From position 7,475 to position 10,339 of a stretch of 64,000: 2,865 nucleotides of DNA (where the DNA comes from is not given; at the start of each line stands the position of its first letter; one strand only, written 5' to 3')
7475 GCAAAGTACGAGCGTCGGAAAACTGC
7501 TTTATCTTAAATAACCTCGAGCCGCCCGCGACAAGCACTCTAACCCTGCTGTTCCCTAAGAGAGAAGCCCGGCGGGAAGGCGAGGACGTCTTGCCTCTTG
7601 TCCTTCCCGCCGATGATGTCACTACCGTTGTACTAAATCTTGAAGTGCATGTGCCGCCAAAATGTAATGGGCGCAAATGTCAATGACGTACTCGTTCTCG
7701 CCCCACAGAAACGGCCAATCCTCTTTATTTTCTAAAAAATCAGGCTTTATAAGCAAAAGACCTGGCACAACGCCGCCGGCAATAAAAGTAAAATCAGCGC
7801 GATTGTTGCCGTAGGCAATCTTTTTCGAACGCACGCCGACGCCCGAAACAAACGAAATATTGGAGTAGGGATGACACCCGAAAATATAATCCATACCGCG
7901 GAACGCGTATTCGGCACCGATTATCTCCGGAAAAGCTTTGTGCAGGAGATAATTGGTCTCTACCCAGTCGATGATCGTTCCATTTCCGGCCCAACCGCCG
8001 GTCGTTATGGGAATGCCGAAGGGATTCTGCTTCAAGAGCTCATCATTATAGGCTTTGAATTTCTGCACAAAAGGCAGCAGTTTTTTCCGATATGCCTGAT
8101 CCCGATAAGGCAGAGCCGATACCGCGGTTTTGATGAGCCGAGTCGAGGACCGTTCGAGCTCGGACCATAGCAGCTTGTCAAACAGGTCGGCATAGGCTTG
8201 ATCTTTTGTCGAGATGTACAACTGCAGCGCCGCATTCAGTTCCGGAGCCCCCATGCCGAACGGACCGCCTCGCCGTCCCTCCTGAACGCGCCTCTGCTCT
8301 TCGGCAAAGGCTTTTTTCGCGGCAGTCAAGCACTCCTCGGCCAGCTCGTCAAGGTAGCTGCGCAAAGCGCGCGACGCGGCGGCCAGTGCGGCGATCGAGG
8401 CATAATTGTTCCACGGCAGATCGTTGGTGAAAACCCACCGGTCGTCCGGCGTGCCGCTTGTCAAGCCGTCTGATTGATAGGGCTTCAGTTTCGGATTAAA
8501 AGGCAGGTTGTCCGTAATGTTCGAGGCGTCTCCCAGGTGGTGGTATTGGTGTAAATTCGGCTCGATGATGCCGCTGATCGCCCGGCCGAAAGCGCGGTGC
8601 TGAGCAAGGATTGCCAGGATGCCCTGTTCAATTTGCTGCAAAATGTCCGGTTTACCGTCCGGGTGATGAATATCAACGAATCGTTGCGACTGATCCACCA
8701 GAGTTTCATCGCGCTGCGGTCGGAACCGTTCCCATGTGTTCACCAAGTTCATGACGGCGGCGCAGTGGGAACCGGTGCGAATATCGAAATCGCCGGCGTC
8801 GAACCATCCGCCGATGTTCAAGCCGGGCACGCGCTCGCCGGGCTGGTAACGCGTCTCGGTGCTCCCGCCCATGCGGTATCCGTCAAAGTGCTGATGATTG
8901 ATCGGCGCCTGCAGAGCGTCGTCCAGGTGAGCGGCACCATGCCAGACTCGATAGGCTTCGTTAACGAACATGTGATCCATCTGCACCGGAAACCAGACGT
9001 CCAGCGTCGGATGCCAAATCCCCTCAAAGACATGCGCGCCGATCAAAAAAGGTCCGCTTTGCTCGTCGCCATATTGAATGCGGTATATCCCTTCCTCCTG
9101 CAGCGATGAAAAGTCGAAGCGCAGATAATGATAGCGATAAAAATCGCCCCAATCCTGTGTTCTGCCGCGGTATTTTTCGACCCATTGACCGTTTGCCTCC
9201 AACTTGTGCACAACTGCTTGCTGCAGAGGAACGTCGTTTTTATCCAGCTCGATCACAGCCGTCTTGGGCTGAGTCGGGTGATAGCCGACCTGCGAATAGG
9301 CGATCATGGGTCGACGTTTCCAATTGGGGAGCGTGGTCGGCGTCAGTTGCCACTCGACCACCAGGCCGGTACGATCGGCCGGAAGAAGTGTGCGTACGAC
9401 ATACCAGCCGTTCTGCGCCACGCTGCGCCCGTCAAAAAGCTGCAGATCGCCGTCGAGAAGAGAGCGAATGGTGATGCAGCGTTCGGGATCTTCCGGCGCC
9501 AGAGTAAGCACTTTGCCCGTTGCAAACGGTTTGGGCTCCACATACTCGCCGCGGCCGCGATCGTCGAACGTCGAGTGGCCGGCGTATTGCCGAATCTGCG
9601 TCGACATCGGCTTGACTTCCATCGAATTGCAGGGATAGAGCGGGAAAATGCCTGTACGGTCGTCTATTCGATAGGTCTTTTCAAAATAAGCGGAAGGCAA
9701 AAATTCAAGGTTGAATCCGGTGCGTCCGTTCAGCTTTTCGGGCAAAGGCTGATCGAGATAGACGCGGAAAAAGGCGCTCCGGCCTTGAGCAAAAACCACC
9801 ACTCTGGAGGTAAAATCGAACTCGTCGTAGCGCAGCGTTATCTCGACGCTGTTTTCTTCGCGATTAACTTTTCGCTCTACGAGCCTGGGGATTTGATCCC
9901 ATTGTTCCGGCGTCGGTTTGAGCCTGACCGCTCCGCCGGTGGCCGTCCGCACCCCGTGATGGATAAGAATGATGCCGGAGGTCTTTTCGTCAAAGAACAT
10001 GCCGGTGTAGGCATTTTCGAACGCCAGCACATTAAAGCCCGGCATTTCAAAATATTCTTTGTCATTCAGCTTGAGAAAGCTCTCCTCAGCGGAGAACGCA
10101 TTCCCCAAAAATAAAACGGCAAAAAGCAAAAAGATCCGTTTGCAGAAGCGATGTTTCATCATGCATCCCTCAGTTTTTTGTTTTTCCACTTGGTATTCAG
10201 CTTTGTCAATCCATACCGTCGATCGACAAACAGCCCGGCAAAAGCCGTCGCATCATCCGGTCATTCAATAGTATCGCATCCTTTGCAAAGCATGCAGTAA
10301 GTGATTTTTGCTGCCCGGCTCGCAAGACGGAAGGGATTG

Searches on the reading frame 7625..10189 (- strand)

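Call 52: search_protein_families(library=pfam, proteins=[window:7625-10189:-], max_evalue=0.00001)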
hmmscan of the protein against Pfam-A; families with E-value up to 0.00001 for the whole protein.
window:7625-10189:- (855 aa): 2 families
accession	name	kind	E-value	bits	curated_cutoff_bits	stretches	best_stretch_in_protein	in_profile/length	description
PF00759.25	Glyco_hydro_9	-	3e-15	56.9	27.7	1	416-788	28-381/444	Glycosyl hydrolase family 9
PF02927.20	CelD_N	-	8.9e-08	33.2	24.6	1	293-378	3-86/86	Cellulase N-terminal ig-like domain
